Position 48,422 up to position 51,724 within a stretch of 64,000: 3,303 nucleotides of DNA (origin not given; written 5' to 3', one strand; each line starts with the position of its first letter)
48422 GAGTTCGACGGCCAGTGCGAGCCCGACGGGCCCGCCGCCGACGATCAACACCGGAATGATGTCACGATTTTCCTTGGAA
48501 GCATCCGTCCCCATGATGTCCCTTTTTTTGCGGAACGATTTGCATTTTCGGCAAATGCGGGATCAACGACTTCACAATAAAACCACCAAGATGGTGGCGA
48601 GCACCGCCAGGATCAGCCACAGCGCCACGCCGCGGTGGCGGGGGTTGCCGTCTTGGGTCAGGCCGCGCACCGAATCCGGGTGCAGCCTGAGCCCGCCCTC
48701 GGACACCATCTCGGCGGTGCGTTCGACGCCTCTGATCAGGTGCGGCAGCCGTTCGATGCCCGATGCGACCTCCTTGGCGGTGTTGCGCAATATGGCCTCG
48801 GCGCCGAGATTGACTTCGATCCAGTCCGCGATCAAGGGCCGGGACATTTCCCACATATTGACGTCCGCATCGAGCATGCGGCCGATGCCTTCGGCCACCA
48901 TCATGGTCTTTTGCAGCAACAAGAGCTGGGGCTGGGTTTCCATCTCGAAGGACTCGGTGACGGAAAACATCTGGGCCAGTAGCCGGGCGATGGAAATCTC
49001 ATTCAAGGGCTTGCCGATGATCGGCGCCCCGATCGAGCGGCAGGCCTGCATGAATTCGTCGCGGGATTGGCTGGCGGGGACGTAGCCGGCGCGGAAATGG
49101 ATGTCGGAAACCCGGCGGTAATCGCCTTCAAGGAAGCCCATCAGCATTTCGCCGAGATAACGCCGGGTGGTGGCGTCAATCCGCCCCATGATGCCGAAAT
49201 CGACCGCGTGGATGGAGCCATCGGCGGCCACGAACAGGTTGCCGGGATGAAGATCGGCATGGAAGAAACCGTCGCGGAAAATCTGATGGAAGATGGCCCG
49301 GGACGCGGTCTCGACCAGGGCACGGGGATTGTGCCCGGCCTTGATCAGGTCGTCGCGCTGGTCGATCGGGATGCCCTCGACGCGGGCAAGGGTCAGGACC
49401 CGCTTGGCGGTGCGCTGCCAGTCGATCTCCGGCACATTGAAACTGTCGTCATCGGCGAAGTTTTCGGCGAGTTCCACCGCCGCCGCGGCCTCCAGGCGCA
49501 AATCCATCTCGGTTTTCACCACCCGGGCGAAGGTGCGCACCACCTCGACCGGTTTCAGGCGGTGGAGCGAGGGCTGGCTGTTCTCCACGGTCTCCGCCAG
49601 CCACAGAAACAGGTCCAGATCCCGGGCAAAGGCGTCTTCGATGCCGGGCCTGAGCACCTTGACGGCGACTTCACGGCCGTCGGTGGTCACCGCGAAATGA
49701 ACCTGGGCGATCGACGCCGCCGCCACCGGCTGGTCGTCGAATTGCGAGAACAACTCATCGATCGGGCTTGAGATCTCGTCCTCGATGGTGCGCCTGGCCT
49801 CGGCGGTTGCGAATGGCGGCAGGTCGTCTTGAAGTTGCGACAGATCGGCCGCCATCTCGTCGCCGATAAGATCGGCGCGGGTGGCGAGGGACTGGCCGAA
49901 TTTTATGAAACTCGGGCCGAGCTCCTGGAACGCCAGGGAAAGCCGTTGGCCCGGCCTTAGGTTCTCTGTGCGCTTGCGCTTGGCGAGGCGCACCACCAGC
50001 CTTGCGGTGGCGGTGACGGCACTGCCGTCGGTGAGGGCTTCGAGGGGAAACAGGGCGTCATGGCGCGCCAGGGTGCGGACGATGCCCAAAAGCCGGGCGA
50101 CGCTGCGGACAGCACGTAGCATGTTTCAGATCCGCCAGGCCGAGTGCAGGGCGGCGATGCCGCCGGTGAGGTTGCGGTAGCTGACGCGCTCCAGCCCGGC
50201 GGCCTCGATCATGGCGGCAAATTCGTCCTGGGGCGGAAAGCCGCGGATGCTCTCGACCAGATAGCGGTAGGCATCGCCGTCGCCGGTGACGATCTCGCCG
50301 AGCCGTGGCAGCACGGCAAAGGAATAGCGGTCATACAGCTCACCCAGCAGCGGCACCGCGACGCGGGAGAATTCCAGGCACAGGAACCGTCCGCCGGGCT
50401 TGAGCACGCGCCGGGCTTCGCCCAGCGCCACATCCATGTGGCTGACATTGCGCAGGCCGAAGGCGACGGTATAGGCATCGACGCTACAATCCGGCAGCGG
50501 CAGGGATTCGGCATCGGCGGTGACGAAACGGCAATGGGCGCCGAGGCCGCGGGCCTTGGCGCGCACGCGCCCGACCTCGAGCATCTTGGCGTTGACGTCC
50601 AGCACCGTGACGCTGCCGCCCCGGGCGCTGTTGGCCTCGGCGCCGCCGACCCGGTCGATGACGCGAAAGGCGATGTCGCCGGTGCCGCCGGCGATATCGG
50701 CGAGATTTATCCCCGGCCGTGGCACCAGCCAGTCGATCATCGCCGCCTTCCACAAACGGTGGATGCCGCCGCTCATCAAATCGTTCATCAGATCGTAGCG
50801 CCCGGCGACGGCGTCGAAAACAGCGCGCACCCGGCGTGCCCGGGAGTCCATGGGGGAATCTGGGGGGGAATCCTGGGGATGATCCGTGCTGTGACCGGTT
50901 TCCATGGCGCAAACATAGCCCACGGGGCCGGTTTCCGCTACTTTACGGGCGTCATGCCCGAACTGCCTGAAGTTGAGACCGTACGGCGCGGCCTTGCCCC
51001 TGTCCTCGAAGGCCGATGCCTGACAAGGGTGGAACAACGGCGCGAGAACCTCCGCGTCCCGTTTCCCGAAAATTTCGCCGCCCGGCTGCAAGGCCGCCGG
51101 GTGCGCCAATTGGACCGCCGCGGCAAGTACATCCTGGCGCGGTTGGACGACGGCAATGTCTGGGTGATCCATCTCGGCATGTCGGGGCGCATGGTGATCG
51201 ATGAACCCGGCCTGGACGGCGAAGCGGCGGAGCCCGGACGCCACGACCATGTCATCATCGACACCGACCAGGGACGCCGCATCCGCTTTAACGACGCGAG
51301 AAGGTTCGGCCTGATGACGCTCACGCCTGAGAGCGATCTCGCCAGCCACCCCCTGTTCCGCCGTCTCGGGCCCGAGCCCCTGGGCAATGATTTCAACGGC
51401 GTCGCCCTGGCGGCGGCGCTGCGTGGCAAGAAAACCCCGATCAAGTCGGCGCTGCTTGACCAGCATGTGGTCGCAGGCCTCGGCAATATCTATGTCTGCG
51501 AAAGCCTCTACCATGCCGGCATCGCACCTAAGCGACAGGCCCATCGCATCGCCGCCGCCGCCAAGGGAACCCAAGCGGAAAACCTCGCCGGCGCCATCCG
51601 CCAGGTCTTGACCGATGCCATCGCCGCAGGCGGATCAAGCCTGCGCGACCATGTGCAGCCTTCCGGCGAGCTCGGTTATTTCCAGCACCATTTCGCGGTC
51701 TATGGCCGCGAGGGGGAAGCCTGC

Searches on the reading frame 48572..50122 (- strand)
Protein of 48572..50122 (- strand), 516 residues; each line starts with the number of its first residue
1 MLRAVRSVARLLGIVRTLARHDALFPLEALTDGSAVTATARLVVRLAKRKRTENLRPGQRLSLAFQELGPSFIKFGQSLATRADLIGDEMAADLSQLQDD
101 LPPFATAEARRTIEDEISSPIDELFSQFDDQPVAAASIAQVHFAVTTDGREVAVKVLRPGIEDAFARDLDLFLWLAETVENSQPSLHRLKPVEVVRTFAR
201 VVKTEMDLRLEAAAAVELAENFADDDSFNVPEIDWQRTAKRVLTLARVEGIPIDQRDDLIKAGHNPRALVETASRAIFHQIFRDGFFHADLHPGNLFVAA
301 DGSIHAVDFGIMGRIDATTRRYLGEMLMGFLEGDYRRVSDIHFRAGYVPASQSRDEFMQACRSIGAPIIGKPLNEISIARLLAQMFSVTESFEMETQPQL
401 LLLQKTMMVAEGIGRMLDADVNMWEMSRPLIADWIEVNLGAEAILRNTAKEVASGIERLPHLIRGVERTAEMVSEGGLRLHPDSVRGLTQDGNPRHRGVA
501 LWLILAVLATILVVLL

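Call 48: search_protein_families(library=pfam, proteins=[window:48572-50122:-], max_evalue=0.001)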
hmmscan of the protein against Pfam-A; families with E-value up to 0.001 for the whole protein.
window:48572-50122:- (516 aa): 1 family
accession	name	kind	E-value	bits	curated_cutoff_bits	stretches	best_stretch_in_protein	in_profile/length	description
PF03109.22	ABC1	-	5.1e-76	255.5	22.9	1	96-340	1-242/244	ABC1 atypical kinase-like domain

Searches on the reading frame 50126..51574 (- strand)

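Call 48: search_protein_families(library=pfam, proteins=[window:50126-51574:-], max_evalue=0.001)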
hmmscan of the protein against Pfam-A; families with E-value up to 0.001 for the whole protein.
window:50126-51574:- (482 aa): 5 families
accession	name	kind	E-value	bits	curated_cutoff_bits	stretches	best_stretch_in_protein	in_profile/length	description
PF01209.24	Ubie_methyltran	-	5.5e-78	261.9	20.1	1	243-480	3-232/233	ubiE/COQ5 methyltransferase family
PF08241.18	Methyltransf_11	-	7.5e-17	62.2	21.2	1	315-399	14-95/95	Methyltransferase domain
PF13649.12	Methyltransf_25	-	2.5e-15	57.4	27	1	293-395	3-97/97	Methyltransferase domain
PF13847.12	Methyltransf_31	-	1.3e-11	44.8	27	1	287-405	3-114/145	Methyltransferase domain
PF08242.18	Methyltransf_12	-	9.1e-09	36.4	30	1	293-397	2-98/98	Methyltransferase domain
